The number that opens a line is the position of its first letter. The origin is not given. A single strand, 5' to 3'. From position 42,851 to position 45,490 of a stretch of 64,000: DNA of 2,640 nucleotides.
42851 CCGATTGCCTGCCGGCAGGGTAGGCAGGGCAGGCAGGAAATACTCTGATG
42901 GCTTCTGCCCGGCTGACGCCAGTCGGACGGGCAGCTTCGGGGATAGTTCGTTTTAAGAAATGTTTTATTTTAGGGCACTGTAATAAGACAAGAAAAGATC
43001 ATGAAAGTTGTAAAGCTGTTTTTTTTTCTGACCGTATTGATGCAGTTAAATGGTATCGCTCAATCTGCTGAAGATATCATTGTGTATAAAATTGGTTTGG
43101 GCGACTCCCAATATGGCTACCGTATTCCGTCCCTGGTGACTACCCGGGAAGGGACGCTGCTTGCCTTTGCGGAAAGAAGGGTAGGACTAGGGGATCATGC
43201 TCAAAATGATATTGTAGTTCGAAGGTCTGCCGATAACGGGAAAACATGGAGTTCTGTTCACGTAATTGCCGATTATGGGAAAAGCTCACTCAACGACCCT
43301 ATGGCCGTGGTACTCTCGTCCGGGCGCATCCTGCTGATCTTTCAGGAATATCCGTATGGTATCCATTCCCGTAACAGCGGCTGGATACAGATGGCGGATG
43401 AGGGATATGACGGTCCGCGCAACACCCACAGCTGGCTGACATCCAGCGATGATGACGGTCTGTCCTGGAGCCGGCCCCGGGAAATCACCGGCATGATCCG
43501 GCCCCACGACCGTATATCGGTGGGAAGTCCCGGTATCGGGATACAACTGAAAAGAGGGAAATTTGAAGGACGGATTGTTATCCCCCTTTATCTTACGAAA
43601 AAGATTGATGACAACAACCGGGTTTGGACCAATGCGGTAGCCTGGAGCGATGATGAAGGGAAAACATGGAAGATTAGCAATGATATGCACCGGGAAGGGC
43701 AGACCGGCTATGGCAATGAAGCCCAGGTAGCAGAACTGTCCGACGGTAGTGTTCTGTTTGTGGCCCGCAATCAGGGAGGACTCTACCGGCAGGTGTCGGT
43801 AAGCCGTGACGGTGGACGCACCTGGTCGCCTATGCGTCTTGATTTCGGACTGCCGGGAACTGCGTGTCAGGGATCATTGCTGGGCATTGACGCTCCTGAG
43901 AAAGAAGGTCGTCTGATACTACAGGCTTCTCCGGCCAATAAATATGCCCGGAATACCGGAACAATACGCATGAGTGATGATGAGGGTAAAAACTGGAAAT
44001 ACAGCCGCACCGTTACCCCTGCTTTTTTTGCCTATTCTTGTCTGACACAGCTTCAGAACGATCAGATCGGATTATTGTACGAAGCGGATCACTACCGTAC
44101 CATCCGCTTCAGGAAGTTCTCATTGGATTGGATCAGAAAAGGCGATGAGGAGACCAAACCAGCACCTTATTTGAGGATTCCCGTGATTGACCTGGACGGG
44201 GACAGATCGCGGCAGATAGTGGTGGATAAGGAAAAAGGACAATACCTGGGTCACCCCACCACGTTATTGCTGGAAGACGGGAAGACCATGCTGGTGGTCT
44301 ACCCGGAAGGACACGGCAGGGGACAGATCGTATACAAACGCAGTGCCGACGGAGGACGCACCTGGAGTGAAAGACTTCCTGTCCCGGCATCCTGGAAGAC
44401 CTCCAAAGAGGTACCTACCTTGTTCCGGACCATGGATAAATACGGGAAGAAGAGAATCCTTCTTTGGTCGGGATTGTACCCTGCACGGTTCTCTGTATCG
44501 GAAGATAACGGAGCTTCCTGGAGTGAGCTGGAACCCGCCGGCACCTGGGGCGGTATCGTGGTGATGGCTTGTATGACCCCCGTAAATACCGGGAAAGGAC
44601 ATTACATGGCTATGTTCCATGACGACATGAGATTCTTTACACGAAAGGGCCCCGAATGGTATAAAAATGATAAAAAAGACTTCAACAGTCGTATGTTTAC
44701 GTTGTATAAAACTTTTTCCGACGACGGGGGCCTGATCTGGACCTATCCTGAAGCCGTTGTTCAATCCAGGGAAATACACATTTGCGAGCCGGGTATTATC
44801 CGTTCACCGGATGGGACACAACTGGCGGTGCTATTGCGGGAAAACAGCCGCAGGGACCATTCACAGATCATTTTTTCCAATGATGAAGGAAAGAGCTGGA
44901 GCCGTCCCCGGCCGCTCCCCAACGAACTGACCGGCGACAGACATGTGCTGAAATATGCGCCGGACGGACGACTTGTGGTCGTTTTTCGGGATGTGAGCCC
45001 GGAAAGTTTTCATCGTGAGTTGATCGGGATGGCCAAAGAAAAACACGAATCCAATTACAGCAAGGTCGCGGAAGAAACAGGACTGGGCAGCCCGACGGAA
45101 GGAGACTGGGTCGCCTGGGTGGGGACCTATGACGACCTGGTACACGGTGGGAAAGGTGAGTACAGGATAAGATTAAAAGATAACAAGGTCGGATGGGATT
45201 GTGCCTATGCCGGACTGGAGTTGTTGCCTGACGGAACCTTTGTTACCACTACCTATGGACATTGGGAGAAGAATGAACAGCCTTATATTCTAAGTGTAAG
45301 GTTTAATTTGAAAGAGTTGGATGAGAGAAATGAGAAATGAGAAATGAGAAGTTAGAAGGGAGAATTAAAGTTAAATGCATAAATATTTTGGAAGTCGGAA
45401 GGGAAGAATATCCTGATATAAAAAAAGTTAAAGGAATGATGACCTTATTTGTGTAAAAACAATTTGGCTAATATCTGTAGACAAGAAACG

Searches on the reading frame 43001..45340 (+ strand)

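Call 27: search_protein_families(library=pfam, proteins=[window:43001-45340:+], max_evalue=0.0001)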
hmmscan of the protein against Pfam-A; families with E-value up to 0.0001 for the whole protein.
window:43001-45340:+ (779 aa): 6 families
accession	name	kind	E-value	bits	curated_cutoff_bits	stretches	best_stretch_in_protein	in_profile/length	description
PF13088.12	BNR_2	-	4.1e-42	144.9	31.4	3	51-353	1-272/277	BNR repeat-like domain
PF13859.12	BNR_3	-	1.6e-21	77.4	27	1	42-276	1-211/308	BNR repeat-like domain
PF24316.1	Tli3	-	3.4e-13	50.5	27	0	191-239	64-112/129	T6SS Tli3 immunity protein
PF02012.26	BNR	-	2.2e-12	45.4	27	0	267-277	2-12/12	BNR/Asp-box repeat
PF15902.12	Sortilin-Vps10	-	2.2e-11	43.6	33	0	212-343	2-121/446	Sortilin, neurotensin receptor 3,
PF21471.3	Reelin_subrepeat-B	-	1.6e-06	28.3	27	0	47-92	33-78/127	Reelin subrepeat B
